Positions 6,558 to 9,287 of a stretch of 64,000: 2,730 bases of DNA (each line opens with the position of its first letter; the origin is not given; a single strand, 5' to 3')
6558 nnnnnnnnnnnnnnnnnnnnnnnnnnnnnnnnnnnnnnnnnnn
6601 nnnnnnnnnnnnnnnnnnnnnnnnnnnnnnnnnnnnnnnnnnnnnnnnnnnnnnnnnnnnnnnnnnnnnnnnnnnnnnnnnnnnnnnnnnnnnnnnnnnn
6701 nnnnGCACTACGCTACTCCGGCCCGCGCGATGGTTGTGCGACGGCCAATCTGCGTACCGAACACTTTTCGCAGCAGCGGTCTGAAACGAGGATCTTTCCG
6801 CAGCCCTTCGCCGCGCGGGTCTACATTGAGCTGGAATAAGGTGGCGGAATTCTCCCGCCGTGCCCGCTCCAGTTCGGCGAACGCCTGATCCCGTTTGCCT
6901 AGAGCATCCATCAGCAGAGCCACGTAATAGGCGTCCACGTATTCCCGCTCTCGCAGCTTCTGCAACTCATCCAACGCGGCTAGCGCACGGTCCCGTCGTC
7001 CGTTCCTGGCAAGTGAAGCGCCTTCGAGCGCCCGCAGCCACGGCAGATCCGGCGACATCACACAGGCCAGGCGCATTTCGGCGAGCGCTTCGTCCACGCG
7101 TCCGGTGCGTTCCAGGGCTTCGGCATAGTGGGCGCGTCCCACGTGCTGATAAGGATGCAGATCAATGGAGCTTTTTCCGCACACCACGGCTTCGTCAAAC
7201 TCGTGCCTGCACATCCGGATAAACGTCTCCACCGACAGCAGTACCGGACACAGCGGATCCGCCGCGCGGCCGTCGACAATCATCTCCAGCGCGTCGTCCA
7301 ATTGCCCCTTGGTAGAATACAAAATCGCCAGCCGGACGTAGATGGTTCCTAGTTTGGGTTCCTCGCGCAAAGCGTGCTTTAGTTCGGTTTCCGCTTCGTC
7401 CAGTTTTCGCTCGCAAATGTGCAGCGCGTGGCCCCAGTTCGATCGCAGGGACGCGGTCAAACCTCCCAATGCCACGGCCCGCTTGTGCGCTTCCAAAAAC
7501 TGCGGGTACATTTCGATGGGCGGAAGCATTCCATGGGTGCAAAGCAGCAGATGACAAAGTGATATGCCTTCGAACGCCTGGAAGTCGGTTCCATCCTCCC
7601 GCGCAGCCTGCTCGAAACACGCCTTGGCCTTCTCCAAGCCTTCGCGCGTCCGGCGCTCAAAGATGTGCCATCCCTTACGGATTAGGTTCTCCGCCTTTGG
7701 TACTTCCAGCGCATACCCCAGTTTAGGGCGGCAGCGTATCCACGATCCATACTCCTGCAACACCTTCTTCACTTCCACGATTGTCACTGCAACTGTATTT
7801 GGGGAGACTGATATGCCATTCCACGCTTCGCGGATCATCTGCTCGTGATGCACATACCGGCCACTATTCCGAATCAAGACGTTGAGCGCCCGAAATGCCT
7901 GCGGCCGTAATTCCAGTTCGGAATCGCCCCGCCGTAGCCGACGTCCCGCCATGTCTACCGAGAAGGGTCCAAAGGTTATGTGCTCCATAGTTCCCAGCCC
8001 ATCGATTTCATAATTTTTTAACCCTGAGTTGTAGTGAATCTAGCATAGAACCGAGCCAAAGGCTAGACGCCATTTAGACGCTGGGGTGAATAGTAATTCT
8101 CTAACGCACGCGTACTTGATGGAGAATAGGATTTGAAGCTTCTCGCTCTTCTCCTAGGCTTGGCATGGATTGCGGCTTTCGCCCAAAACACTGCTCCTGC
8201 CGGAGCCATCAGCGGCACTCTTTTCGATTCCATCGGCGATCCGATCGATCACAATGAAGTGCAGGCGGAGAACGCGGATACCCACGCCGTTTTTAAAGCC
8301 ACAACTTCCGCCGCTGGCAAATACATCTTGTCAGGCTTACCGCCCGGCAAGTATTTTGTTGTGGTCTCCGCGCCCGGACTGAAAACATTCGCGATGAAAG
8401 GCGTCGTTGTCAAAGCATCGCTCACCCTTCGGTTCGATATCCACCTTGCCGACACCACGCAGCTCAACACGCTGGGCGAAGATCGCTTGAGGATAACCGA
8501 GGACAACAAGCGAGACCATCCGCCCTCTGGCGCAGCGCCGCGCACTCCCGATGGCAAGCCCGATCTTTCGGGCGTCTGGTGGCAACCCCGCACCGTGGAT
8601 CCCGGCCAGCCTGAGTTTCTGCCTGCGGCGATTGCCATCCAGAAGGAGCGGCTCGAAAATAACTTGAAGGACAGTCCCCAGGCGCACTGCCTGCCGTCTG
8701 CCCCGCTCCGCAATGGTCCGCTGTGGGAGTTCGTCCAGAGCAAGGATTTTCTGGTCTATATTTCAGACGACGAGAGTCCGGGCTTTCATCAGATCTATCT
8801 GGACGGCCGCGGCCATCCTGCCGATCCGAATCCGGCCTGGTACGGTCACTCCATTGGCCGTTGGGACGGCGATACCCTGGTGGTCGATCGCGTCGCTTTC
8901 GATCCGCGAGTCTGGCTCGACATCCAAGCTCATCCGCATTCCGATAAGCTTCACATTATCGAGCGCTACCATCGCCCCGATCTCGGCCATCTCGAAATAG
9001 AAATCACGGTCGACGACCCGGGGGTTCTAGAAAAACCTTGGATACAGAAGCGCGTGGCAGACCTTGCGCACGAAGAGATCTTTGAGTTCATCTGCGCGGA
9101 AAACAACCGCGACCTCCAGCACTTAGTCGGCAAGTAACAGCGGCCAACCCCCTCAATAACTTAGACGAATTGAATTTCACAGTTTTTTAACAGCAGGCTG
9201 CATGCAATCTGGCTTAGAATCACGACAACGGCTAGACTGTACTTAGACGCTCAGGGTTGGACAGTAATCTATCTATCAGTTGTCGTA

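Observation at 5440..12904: Regulator-centred cluster of a TonB-dependent receptor with three uncharacterised secreted components: candidate undescribed uptake/processing system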

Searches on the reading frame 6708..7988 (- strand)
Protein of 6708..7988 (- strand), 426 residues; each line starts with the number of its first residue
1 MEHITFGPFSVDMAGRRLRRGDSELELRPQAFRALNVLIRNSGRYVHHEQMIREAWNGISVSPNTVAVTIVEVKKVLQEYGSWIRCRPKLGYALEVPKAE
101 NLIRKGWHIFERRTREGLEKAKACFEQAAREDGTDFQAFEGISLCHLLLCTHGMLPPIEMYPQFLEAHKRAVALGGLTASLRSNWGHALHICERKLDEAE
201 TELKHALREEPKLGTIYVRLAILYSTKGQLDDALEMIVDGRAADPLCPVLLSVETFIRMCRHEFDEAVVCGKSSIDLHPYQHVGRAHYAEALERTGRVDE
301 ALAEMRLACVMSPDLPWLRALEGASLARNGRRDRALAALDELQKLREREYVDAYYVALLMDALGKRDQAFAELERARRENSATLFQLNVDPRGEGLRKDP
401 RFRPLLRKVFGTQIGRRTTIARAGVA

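Call 4: search_protein_families(library=pfam, proteins=[window:6708-7988:-], max_evalue=0.01)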
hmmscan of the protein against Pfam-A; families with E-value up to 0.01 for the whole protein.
window:6708-7988:- (426 aa): 8 families
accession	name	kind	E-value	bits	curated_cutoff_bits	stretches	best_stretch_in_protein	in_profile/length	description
PF14559.12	TPR_19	-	2.8e-10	40.8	25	1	194-248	5-59/68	Tetratricopeptide repeat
PF00486.34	Trans_reg_C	-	6.5e-10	39.4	26.2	1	23-94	2-77/77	Transcriptional regulatory protein, C terminal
PF13428.12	TPR_14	-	1.9e-08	34.6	23.5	1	286-319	5-38/44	Tetratricopeptide repeat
PF07719.23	TPR_2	-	1.2e-07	31.7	27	0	288-314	7-33/34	Tetratricopeptide repeat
PF13431.12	TPR_17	-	5e-06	26.8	24.4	0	204-235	3-34/34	Tetratricopeptide repeat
PF13432.12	TPR_16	-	2.2e-05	25.2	32.7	0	288-316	37-65/65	Tetratricopeptide repeat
PF13181.12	TPR_8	-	0.00058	20.3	25.7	0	216-235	3-22/34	Tetratricopeptide repeat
PF20308.4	TPR-S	-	0.0024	18.8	27.6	0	264-306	2-42/102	Tetratricopeptide Repeats-Sensor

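Call 5: search_protein_families(library=ncbifam, proteins=[window:6708-7988:-], max_evalue=0.01)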
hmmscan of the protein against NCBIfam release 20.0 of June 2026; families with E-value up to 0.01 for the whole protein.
window:6708-7988:- (426 aa): 22 families
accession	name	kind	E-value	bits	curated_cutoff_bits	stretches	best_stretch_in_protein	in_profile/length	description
NF011721.1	PRK15174.1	equivalog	1.2e-07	30.4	1200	2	287-356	289-355/656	Vi polysaccharide transport protein VexE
NF040959.1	MamA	equivalog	6.7e-07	28.9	200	0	191-237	116-162/204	magnetosome protein MamA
NF047558.1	TPR_END_plus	domain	7.5e-07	29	32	1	354-406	3-55/56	TPR end-of-group domain-containing protein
NF053854.1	RespRegPhoBBctds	equivalog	8.4e-07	28.6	270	1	3-94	132-224/225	two-component system response regulator PhoB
NF007820.0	PRK10529.1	equivalog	1.5e-06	27.8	325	1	4-61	129-186/225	two-component system response regulator KdpE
TIGR02154.1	PhoB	equivalog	2.8e-06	26.8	296.2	1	3-81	131-210/226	phosphate regulon transcriptional regulator PhoB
NF008520.0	PRK11447.1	equivalog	6.5e-06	24.2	858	1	287-378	466-557/1157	cellulose synthase complex outer membrane protein BcsC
TIGR02917.1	PEP_TPR_lipo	equivalog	7.2e-06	24.1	312.2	1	197-357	550-710/899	XrtA/PEP-CTERM system TPR-repeat protein PrsT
NF009037.0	PRK12370.1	equivalog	2.5e-05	22.9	589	0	5-79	15-88/553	HilA/EilA family virulence transcriptional regulator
NF033762.1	social_mot_Tgl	equivalog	0.0001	21.7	225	1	178-340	64-228/252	social motility TPR repeat lipoprotein Tgl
NF007546.0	PRK10161.1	equivalog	0.0002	21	471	1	4-81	132-210/229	phosphate response regulator transcription factor PhoB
NF007540.1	PRK10153.1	equivalog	0.00026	20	400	1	15-100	17-106/516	lysine decarboxylation/transport transcriptional activator CadC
NF033117.2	vanR_ACDEGLN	exception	0.00028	20.5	350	1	10-79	137-207/226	VanR-ABDEGLN family response regulator transcription factor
NF007005.1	PRK09468.1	equivalog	0.00052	19.5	331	1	2-55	135-188/237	osmolarity response regulator transcription factor OmpR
NF040689.1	MtrAB_MtrA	equivalog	0.00084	18.7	300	1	2-65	122-184/219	MtrAB system response regulator MtrA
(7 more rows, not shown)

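Call 86: search_solved_structures(query=window:6708-7988:-, max_evalue=0.01)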
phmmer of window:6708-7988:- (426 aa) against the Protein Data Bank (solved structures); distinct sequences matched with E-value up to 0.01: 24.
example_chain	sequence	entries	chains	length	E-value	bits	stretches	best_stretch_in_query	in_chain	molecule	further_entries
8sxe_C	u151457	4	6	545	1e-07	34.7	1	203-369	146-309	TPR repeat-containing protein PA4667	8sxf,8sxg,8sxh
7rqf_A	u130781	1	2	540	1.1e-07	34.7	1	203-368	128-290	TPR repeat-containing protein PA4667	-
3zq7_A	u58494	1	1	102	9.2e-07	31.6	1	4-61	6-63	KDP OPERON TRANSCRIPTIONAL REGULATORY PROTEIN KDPE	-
1w3b_A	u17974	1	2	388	1.2e-06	31.2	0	158-314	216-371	UDP-N-ACETYLGLUCOSAMINE--PEPTIDE N-ACETYLGLUCOSAMINYLTRANSFERASE 110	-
7ntf_A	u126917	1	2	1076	1.5e-06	30.9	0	189-313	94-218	Isoform 1 of UDP-N-acetylglucosamine--peptide N-acetylglucosaminyltransferase 110 kDa subu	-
7yeh_B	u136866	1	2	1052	2.1e-06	30.4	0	158-314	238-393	UDP-N-acetylglucosamine--peptide N-acetylglucosaminyltransferase 110 kDa subunit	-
7yea_A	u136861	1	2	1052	2.1e-06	30.4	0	158-314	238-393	UDP-N-acetylglucosamine--peptide N-acetylglucosaminyltransferase 110 kDa subunit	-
6eou_A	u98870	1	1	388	3.2e-06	29.8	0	189-313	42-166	UDP-N-acetylglucosamine--peptide N-acetylglucosaminyltransferase 110 kDa subunit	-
4kny_A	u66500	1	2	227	5e-06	29.2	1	4-61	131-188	KDP operon transcriptional regulatory protein KdpE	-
4kfc_A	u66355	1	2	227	5e-06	29.2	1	4-61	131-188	KDP operon transcriptional regulatory protein KdpE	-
8bu0_A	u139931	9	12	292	5.5e-06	29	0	161-313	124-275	Consensus tetratricopeptide repeat protein | Crystal structure of an 8-repeat consensus TPR superhelix with Zinc. | Monomer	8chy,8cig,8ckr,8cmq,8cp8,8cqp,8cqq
6lgq_D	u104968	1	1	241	5.5e-06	29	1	4-61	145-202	DNA-binding response regulator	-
9qhb_A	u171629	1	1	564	2e-05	27.2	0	162-313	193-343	Engineered tetratricopeptide repeat protein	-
3t72_A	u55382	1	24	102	0.00065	22.2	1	6-81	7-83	Phosphate regulon transcriptional regulatory protein phoB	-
1qqi_A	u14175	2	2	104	0.00069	22.1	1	7-81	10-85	PHOSPHATE REGULON TRANSCRIPTIONAL REGULATORY PROTEIN PHOB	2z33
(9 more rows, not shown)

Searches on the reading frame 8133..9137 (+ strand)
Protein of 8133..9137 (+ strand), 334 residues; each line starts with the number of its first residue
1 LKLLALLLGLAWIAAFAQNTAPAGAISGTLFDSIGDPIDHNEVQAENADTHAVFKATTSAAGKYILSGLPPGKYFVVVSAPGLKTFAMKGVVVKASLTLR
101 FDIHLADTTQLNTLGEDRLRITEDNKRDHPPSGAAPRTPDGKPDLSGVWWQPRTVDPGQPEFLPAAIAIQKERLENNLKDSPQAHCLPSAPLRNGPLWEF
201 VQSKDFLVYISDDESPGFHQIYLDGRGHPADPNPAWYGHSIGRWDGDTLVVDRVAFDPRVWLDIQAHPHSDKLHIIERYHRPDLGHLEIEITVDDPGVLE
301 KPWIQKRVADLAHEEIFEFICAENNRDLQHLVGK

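Call 4: search_protein_families(library=pfam, proteins=[window:8133-9137:+], max_evalue=0.01)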
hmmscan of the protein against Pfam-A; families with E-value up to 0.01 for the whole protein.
window:8133-9137:+ (334 aa): 3 families
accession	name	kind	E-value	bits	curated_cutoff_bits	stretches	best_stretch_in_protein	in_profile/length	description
PF13620.12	CarboxypepD_reg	-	3.5e-16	59.7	32.3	1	26-105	2-81/82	Carboxypeptidase regulatory-like domain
PF17210.9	SdrD_B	-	0.00011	22.8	29.7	1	36-89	22-75/112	SdrD B-like domain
PF13715.12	CarbopepD_reg_2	-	0.00023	21.6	32.2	1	26-109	1-80/88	CarboxypepD_reg-like domain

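Call 5: search_protein_families(library=ncbifam, proteins=[window:8133-9137:+], max_evalue=0.01)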
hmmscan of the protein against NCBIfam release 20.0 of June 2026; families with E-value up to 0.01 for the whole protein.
window:8133-9137:+ (334 aa): 1 family
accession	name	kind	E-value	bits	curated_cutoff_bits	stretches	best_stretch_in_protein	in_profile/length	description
NF052345.1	S_layer_anammox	exception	0.00023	18.7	1400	1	21-110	1310-1396/1596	Kustd1514 family S-layer glycoprotein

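Call 47: find_homologous_proteins(query=window:8133-9137:+, max_evalue=0.001)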
Query window:8133-9137:+ (334 aa): 6591 proteins with E <= 0.001 among 8000 candidates; the best 120 are listed.
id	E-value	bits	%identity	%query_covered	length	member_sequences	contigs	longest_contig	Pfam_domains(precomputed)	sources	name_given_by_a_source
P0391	9.7e-230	780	100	100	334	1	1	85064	PF13620.13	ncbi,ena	-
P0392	1.1e-209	714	90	100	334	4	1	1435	PF13620.13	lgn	-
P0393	3.1e-207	706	90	100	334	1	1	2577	PF13620.13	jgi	jgi:hypothetical protein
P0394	5.8e-206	702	89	100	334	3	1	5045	PF13620.13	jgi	-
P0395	3.5e-199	679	89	95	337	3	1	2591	PF13620.13,PF17210.10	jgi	jgi:hypothetical protein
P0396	3.7e-199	679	86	99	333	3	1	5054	PF13620.13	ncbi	-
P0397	3.9e-198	676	87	100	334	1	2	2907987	PF13620.13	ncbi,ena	-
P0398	1.5e-197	674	86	99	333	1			PF13620.13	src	-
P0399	3.1e-197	673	87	94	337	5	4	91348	PF13620.13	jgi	jgi:hypothetical protein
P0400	9.6e-197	671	86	99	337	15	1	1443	PF13620.13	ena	-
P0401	1.1e-196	671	85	99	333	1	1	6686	PF13620.13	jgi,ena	-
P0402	2.7e-196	670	88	95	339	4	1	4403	PF13620.13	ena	-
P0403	5.4e-196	669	86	100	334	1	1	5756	PF13620.13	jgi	jgi:hypothetical protein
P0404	7.5e-195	665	84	99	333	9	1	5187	PF13620.13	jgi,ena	jgi:hypothetical protein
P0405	8.4e-195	665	86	95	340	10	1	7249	PF13620.13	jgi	jgi:hypothetical protein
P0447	1.9e-177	608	81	95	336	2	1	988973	PF13620.13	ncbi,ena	-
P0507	1.7e-168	578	74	99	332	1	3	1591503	PF13715.13,PF13620.13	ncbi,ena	-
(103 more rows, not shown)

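Call 49: find_encoding_contigs(protein=P0397, flank=8000, max_places=1)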
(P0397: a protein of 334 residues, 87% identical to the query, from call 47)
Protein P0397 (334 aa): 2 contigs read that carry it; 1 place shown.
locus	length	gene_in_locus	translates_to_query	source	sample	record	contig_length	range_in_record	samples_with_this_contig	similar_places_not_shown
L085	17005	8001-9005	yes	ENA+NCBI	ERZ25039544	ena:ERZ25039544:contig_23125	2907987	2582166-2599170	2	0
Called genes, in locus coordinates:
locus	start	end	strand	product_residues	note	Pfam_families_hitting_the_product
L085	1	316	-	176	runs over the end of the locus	PF20349:DUF6644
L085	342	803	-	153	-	PF20349:DUF6644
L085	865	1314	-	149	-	-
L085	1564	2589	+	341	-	PF01435:Peptidase_M48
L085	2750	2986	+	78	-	-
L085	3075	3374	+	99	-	-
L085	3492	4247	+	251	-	PF00072:Response_reg, PF04397:LytTR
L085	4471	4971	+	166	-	-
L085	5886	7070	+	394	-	-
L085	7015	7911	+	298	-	-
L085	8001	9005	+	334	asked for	PF13620:CarboxypepD_reg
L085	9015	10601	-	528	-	PF00083:Sugar_tr, PF07690:MFS_1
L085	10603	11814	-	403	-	PF00364:Biotin_lipoyl (faint), PF25917:BSH_RND, PF25919:BSH_CusB (weak), PF25876:HH_MFP_RND, PF25963:Beta-barrel_AAEA (weak)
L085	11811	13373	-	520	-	PF02321:OEP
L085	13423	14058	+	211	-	PF00440:TetR_N, PF13977:TetR_C_6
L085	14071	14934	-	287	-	-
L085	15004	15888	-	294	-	PF23023:Anti-Pycsar_Apyc1 (weak), PF12706:Lactamase_B_2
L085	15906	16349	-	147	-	PF00072:Response_reg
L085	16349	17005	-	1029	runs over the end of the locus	PF13185:GAF_2, PF00512:HisKA, PF02518:HATPase_c, PF13581:HATPase_c_2 (faint), PF13589:HATPase_c_3 (faint), PF00072:Response_reg, PF00512:HisKA (weak), PF02518:HATPase_c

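Call 50: find_encoding_contigs(protein=P0447, flank=8000, max_places=1)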
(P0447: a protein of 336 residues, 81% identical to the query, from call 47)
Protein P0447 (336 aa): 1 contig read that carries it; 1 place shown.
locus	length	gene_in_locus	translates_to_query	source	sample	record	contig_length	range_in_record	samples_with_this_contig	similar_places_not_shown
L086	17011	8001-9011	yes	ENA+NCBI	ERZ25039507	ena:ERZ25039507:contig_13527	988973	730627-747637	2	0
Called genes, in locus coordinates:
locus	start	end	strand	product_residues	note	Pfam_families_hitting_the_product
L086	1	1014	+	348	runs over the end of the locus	PF13620:CarboxypepD_reg, PF13715:CarbopepD_reg_2 (faint), PF17210:SdrD_B, PF22904:NOMO1-like_2nd (weak), PF25183:OMP_b-brl_4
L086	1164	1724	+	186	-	PF25183:OMP_b-brl_4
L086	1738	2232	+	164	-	PF00593:TonB_dep_Rec_b-barrel (weak), PF25183:OMP_b-brl_4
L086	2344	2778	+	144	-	PF25183:OMP_b-brl_4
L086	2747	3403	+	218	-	PF25183:OMP_b-brl_4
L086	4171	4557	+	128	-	-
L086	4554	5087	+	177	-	PF25183:OMP_b-brl_4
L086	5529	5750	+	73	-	-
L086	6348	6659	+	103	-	PF25183:OMP_b-brl_4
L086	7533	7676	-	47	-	-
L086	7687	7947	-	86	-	-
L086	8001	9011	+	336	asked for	PF13620:CarboxypepD_reg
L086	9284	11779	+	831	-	PF13620:CarboxypepD_reg, PF13715:CarbopepD_reg_2, PF17210:SdrD_B, PF22904:NOMO1-like_2nd (weak), PF25183:OMP_b-brl_4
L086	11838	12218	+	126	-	PF25183:OMP_b-brl_4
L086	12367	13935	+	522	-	PF25183:OMP_b-brl_4, PF01011:PQQ (faint)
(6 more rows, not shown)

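Call 51: find_encoding_contigs(protein=P0507, flank=8000, max_places=1)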
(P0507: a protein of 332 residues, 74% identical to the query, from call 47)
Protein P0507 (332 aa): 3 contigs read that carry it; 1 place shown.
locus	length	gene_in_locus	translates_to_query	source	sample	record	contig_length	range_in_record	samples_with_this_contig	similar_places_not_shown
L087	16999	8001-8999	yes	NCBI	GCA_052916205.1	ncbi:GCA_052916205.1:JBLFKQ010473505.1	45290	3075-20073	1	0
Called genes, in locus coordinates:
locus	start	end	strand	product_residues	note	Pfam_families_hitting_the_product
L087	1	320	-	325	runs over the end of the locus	PF10672:Methyltrans_SAM, PF03602:Cons_hypoth95 (weak), PF05175:MTS, PF09445:Methyltransf_15 (weak), PF13847:Methyltransf_31 (weak), PF13649:Methyltransf_25 (weak)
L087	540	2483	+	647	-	PF11949:DUF3466 (weak)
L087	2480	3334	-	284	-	PF01435:Peptidase_M48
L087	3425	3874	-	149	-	PF00011:HSP20, PF17886:ArsA_HSP20 (weak)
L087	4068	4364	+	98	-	PF04023:FeoA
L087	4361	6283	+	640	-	PF01926:MMR_HSR1, PF02421:FeoB_N, PF07670:Gate, PF07664:FeoB_C, PF07670:Gate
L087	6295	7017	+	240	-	-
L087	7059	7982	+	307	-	PF00890:FAD_binding_2 (faint), PF01946:Thi4 (faint), PF07992:Pyr_redox_2, PF13738:Pyr_redox_3, PF00070:Pyr_redox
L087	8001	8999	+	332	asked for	PF13620:CarboxypepD_reg, PF13715:CarbopepD_reg_2 (weak)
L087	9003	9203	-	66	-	-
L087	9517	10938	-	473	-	PF01546:Peptidase_M20, PF07687:M20_dimer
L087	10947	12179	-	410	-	PF02844:GARS_N, PF01071:GARS_A, PF02222:ATP-grasp, PF02843:GARS_C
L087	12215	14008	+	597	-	PF01134:GIDA, PF07992:Pyr_redox_2 (faint), PF12831:FAD_oxidored, PF21680:GIDA_C_1st (weak), PF13932:SAM_GIDA_C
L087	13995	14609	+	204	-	PF02527:GidB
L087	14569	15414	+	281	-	PF10609:ParA, PF00142:Fer4_NifH (faint), PF01656:CbiA, PF02374:ArsA_ATPase (weak), PF06564:CBP_BcsQ, PF09140:MipZ (faint), PF13614:AAA_31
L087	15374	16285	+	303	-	PF02195:ParB_N, PF17762:HTH_ParB, PF23552:ParB_C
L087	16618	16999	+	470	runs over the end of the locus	PF00005:ABC_tran, PF13476:AAA_23 (weak), PF13555:AAA_29 (weak), PF14524:Wzt_C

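Call 61: find_related_loci(query=window:8133-9137:+, collection=metagenome_contigs, flank=7000)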
Query window:8133-9137:+ (334 aa) in metagenome_contigs; peptide patterns used: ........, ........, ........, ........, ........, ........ (x = any residue, [..] = any of these).
157 stretches matched a pattern; 105 encode a relative of the query (tblastn E <= 1e-3); the best 80 are kept; 80 distinct loci.
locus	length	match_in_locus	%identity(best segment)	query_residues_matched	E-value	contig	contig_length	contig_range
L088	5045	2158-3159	89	1-334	0e+0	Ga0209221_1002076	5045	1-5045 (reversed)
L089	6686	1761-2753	85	4-334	0e+0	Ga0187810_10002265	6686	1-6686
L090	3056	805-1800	86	3-334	0e+0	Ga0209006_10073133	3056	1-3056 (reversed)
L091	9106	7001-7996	85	3-334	0e+0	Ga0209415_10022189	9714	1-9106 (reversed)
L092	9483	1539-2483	88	18-332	0e+0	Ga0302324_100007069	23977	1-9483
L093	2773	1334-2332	83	1-334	0e+0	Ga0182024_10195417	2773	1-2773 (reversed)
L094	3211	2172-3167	82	3-334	0e+0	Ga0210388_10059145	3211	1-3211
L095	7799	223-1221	83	1-334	0e+0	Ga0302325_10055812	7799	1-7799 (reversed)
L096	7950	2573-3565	82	4-334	0e+0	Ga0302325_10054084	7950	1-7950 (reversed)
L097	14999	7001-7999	83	4-334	0e+0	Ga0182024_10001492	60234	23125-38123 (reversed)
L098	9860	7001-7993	82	4-334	0e+0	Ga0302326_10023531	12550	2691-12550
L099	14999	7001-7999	82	1-334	0e+0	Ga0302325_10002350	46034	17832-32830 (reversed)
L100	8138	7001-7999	82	1-334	0e+0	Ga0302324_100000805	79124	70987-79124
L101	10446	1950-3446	82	1-334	0e+0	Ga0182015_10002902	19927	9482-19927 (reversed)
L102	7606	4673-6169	82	1-334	0e+0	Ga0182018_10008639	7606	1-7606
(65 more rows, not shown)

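Call 84: find_encoding_contigs(protein=P0391, flank=10000, max_places=2)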
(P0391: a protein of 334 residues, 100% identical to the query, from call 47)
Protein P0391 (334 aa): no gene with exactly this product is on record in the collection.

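Call 92: search_protein_families(library=pfam, proteins=[L091:1836-3065:-], max_evalue=0.001)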
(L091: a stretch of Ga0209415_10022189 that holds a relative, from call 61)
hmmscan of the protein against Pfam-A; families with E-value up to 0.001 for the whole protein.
L091:1836-3065:- (410 aa): 8 families
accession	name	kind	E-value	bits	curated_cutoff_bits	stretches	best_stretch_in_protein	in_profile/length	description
PF14559.12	TPR_19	-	1.5e-13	51.3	25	2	194-242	5-53/68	Tetratricopeptide repeat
PF13428.12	TPR_14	-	3.1e-09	37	23.5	0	286-319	5-38/44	Tetratricopeptide repeat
PF00486.34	Trans_reg_C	-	3.7e-09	37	26.2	1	22-94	1-77/77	Transcriptional regulatory protein, C terminal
PF13432.12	TPR_16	-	2.6e-08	34.6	32.7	0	194-237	11-53/65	Tetratricopeptide repeat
PF07719.23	TPR_2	-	2.4e-07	30.8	27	0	288-314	7-33/34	Tetratricopeptide repeat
PF00515.34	TPR_1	-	5.7e-06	26.4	27.8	0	289-314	8-33/34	Tetratricopeptide repeat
PF13414.12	TPR_11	-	1e-05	25.6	26.8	0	195-228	9-42/42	TPR repeat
PF25575.1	TPR_BSK1_C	-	0.00034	20.9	42.2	0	207-249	70-112/118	Serine/threonine-protein kinase BSK1-like, TPR repeats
